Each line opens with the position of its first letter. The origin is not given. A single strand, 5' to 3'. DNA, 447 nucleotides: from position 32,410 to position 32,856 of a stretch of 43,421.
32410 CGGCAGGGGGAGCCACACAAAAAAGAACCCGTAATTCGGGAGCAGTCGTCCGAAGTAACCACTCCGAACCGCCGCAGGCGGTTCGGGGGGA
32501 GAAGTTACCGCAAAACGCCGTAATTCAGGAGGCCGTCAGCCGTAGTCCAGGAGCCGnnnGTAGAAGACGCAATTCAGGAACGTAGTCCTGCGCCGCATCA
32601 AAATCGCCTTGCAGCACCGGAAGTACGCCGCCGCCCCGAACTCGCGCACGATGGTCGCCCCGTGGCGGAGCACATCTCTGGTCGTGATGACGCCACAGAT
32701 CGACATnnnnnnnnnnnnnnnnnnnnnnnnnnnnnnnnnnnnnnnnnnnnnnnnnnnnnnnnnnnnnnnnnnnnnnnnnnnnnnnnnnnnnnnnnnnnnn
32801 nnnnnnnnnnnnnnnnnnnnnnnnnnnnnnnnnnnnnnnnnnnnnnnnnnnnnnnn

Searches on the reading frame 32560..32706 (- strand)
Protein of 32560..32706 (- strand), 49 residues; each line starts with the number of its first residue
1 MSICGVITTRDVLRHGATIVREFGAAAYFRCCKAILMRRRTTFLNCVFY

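Call 11: search_protein_families(library=ncbifam, proteins=[window:32560-32706:-], max_evalue=1)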
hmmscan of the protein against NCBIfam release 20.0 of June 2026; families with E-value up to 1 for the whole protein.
seq(49 aa): 2 families
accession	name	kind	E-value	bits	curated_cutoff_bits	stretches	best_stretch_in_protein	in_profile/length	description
NF004757.0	PRK06084.1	equivalog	0.029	13.2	790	1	6-42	234-270/425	bifunctional O-acetylhomoserine aminocarboxypropyltransferase/cysteine synthase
NF005215.0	PRK06702.1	equivalog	0.16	10.8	709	1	11-40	241-270/432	bifunctional O-acetylhomoserine aminocarboxypropyltransferase/cysteine synthase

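Call 12: search_protein_families(library=pfam, proteins=[window:32560-32706:-], max_evalue=1)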
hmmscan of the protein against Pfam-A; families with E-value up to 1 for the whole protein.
seq(49 aa): 0 families

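Call 24: find_related_loci(query=A2, collection=metagenome_contigs, flank=1500)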
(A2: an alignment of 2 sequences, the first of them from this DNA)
Query A2 (49 aa) in metagenome_contigs; peptide patterns used: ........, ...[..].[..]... (x = any residue, [..] = any of these).
600 stretches matched a pattern (row limit reached: there are more); 77 encode a relative of the query (tblastn E <= 1e-3); 77 distinct loci.
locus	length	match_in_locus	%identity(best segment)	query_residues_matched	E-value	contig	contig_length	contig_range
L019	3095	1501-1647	96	1-49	1e-28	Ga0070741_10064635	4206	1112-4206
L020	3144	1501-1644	85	1-48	2e-25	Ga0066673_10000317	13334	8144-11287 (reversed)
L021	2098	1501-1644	85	1-48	4e-25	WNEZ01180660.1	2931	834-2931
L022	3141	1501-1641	87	1-47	9e-25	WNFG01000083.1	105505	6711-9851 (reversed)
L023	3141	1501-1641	87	1-47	9e-25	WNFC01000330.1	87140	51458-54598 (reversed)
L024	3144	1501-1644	85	1-48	1e-24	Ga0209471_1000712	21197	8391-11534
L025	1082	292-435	83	1-48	9e-25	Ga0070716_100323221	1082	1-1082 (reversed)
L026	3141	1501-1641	85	1-47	4e-24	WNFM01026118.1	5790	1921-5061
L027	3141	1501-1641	87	1-47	6e-24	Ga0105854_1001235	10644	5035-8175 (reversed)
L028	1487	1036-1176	87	1-47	1e-23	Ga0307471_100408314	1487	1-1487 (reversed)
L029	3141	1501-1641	85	1-47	3e-23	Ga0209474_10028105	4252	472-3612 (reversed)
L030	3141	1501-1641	81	1-47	2e-22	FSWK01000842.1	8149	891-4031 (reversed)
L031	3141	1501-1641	81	1-47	6e-22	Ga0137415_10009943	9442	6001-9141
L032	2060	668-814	78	1-49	1e-21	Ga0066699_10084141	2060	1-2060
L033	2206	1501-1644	79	1-48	9e-22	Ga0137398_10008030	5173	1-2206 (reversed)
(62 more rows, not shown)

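Call 25: find_homologous_proteins(query=A2, max_evalue=0.001)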
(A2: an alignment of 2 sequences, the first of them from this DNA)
Query A2 (2 sequences) (49 aa, profile of the alignment): 209 proteins with E <= 0.001 among 210 candidates; the best 120 are listed.
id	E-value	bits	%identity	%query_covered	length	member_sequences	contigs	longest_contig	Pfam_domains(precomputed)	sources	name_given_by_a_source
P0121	7.7e-30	120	75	98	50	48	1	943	-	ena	-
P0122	8.7e-29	117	75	98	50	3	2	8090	-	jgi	jgi:hypothetical protein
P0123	1.8e-28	116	75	98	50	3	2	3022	-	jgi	jgi:hypothetical protein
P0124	2.1e-28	116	92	98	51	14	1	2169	-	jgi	jgi:hypothetical protein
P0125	3.8e-28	115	78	100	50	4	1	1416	-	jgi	-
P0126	7.7e-28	114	83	98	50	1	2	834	-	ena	-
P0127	1.1e-27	113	83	98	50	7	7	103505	-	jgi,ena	jgi:hypothetical protein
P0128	1.1e-27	113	75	98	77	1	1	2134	-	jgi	jgi:hypothetical protein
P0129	1.5e-27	113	75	98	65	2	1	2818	-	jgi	-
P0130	1.7e-27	113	85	98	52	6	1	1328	-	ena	-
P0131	2.0e-27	112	85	98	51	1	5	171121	-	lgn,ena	-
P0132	2.2e-27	112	77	98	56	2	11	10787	-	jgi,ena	-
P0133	3.6e-27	112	73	98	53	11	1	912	-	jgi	-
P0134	4.2e-27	111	88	100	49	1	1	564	-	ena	-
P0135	5.5e-27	111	83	98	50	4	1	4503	-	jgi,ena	jgi:hypothetical protein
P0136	6.5e-27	111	88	98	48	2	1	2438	-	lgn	-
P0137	7.2e-27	111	88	98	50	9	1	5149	-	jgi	jgi:hypothetical protein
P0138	7.3e-27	111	89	96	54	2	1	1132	-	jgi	-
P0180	1.1e-25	107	89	96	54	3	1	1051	-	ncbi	-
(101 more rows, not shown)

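Call 40: find_encoding_contigs(protein=window:32560-32706:-, flank=10000, max_places=2)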
Protein seq(49 aa) (49 aa): 13 contigs read that carry it; 2 places shown.
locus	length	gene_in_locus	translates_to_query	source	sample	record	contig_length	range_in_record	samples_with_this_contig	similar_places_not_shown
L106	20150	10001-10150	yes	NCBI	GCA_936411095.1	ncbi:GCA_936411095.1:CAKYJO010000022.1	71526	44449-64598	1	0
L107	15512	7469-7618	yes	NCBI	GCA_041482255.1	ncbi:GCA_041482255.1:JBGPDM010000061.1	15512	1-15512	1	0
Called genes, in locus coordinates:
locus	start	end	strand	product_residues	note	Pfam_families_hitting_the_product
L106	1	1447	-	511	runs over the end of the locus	PF01039:Carboxyl_trans, PF03255:ACCA (weak), PF06833:MdcE (weak)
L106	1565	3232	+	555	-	PF00069:Pkinase, PF07714:PK_Tyr_Ser-Thr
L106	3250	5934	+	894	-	PF07719:TPR_2 (faint), PF13181:TPR_8 (faint), PF13432:TPR_16 (faint), PF14559:TPR_19, PF07715:Plug, PF00593:TonB_dep_Rec_b-barrel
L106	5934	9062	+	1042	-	-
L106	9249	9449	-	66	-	-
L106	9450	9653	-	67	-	-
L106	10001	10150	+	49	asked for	-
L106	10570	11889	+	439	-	PF01171:ATP_bind_3, PF11734:TilS_C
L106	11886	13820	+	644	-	PF06480:FtsH_ext, PF06068:TIP49 (faint), PF00004:AAA, PF07728:AAA_5 (faint), PF17862:AAA_lid_3, PF01434:Peptidase_M41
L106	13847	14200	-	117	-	-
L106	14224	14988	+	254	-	PF14256:YwiC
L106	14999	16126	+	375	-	PF00809:Pterin_bind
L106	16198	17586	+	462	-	PF02878:PGM_PMM_I, PF02879:PGM_PMM_II, PF02880:PGM_PMM_III, PF00408:PGM_PMM_IV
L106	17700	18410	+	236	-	PF03740:PdxJ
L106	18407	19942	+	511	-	PF03853:YjeF_N, PF01256:Carb_kinase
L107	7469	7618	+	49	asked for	-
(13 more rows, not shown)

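Call 59: predict_structure(alignment_id=A4)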
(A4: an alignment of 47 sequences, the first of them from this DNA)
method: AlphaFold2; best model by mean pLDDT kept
length: 49 residues; sequences in the alignment: 47
mean_pLDDT: 78.5   pTM: 0.54
mean pLDDT of the five models: 78.5, 78.3, 75.2, 74.4, 73.8
residues with pLDDT >= 90: 0; 70-90: 43; 50-70: 4; < 50: 2
segments of 3 or more residues with pLDDT < 50: none
pLDDT, mean of each block of 10 residues (from residue 1): 67 83 85 83 75
secondary structure, 60 per line:
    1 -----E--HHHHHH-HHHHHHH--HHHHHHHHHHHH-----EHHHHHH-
elements in order: H9-14 H16-22 H25-36 H43-48

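Call 65: fold_search(model_id=the predicted structure, library=pdb)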
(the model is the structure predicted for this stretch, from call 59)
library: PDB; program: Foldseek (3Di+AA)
matches with E <= 10: 8; with E <= 0.001: 0
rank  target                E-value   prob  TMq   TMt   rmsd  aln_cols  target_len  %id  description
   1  2cru_MODEL_1_A        5.6e+00  0.06  0.38  0.22   5.7        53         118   11  Solution structure of programmed cell death 5 (released 2005-11-20)
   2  5umv                  6.4e+00  0.02  0.26  0.17   5.6        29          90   14  Crystal structure of the BRCT domain of S. cerevisiae Rev1 (released 2018-01-31)
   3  4igk_A                6.8e+00  0.04  0.25  0.08   5.9        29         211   21  Structure of human BRCA1 BRCT in complex with ATRIP peptide (released 2013-10-30)
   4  4id3_A                6.8e+00  0.02  0.26  0.17   6.5        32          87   12  Crystal Structure of the BRCT domain of S. Cerevisiae Rev1 (released 2013-01-02)
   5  2no5_B                7.8e+00  0.02  0.31  0.10   7.9        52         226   10  Crystal Structure analysis of a Dehalogenase with intermediate complex (released 2007-09-25)
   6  8rs8_B                8.9e+00  0.04  0.25  0.08   2.2        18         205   22  Crystal structure of BRCA1 BRCTs in complex with a RIF1 phosphopeptide (released 2025-07-16)
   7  1t2v_A                8.9e+00  0.04  0.25  0.08   2.2        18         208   22  Structural basis of phospho-peptide recognition by the BRCT domain of BRCA1, structure with phosphopeptide (released 2004-05-11)
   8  2p11_B                8.9e+00  0.04  0.40  0.14   4.8        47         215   17  CRYSTAL STRUCTURE OF A PUTATIVE HALOACID DEHALOGENASE-LIKE HYDROLASE (BXE_B1342) FROM BURKHOLDERIA XENOVORANS LB400 AT (released 2007-03-20)

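Call 69: find_encoding_contigs(protein=P0124, flank=1500, max_places=3)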
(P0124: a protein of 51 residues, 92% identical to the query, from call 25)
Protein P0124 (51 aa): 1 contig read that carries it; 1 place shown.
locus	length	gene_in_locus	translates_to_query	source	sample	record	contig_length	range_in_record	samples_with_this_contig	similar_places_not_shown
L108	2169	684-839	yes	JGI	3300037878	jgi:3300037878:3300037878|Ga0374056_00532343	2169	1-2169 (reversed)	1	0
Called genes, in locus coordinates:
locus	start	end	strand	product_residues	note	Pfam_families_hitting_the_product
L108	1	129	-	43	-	?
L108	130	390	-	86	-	-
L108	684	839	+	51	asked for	-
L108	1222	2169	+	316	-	?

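Call 70: find_encoding_contigs(protein=P0137, flank=1500, max_places=3)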
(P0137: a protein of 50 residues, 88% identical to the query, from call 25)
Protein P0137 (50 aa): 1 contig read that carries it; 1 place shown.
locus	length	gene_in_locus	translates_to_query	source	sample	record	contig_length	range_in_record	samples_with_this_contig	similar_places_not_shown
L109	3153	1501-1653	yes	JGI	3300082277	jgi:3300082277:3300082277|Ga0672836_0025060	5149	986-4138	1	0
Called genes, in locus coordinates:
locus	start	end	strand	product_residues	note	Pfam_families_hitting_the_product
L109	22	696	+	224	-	PF03473:MOSC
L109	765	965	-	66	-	-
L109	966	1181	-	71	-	-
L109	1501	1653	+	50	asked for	-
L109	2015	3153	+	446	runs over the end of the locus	PF01171:ATP_bind_3, PF11734:TilS_C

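Call 71: find_encoding_contigs(protein=P0136, flank=1500, max_places=3)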
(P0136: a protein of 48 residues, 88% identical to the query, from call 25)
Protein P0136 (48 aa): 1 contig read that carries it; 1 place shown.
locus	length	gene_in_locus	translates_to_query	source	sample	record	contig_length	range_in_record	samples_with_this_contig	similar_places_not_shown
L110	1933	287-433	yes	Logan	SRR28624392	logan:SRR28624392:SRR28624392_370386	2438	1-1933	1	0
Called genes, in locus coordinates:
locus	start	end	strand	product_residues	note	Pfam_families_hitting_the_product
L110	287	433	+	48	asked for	-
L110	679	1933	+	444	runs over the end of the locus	PF01171:ATP_bind_3, PF11734:TilS_C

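Call 77: find_encoding_contigs(protein=P0138, flank=1000, max_places=2)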
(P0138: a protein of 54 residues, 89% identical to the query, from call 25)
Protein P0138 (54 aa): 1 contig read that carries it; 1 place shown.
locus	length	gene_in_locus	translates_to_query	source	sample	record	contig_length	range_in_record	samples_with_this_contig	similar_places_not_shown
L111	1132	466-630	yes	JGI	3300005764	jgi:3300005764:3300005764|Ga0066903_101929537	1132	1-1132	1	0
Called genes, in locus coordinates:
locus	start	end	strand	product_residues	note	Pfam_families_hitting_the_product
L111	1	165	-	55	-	?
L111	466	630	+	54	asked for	-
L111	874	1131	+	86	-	?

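Call 78: find_encoding_contigs(protein=P0180, flank=1000, max_places=2)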
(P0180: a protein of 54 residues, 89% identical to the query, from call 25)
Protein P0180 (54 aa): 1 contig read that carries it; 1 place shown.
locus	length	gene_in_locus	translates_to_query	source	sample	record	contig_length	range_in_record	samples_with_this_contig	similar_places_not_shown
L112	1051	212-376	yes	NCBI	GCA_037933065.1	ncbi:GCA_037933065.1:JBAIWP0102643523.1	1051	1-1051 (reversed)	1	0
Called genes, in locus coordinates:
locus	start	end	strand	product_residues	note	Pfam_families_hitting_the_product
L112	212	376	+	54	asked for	-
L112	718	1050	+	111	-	?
